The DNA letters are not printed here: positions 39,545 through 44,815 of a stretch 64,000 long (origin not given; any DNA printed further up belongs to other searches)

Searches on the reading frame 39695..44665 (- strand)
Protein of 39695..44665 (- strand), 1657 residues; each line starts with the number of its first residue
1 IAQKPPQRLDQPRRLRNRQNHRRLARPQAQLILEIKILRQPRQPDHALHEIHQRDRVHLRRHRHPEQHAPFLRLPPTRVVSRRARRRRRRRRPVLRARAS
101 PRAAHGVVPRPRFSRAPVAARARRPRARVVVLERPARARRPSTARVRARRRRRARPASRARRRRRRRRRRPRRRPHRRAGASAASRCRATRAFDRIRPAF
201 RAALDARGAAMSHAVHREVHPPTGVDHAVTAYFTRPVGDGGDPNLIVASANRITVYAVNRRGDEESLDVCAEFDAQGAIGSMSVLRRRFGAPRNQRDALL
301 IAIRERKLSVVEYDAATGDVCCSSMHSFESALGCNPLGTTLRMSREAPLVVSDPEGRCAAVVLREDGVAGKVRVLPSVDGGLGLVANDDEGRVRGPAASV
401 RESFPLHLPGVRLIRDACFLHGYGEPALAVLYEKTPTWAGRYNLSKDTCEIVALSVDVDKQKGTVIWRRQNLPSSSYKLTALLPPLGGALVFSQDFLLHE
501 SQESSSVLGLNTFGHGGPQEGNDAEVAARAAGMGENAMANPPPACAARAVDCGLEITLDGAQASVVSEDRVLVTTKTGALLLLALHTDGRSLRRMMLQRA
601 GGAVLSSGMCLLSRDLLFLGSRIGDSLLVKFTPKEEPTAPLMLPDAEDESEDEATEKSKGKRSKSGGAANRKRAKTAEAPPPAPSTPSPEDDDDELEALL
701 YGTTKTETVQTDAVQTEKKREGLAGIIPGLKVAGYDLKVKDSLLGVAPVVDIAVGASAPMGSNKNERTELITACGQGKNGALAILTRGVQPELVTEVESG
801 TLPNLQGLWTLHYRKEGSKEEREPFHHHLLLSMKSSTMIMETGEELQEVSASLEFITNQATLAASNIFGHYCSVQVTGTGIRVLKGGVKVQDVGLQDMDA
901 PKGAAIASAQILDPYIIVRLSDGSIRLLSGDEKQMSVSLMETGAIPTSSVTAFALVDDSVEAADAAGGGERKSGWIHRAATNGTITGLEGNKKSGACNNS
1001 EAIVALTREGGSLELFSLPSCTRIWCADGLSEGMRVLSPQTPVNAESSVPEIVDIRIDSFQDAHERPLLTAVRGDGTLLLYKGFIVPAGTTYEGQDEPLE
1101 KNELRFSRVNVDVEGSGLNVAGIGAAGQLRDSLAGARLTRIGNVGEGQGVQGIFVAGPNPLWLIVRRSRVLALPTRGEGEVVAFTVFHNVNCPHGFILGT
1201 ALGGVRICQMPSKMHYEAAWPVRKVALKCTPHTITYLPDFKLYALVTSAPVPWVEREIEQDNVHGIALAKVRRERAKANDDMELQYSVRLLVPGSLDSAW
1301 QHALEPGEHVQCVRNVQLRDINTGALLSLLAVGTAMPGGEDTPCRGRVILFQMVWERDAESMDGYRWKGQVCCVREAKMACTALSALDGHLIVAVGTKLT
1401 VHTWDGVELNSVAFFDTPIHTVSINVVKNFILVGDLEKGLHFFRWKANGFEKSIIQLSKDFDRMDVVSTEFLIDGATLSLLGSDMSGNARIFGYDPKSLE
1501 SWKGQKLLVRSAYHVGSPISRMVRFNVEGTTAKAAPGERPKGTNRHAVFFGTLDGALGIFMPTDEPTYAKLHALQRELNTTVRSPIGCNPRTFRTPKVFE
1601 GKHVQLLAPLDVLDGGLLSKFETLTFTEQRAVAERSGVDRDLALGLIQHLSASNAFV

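Call 77: search_protein_families(library=pfam, proteins=[window:39695-44665:-], max_evalue=0.0001)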
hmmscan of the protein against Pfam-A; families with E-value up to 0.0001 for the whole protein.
window:39695-44665:- (1657 aa): 3 families
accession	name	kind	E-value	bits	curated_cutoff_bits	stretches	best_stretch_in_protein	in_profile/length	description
PF03178.21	CPSF_A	-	4.7e-61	207.3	27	1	1286-1622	2-318/319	CPSF A subunit region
PF23726.1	Beta-prop_RSE1_2nd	-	7.7e-19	68.5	30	1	798-1082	11-238/327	RSE1/DDB1/CPSF1 second beta-propeller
PF10433.15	Beta-prop_RSE1_1st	-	6.7e-15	55.4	26.9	1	225-635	2-339/351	RSE1/DDB1/CPSF1 first beta-propeller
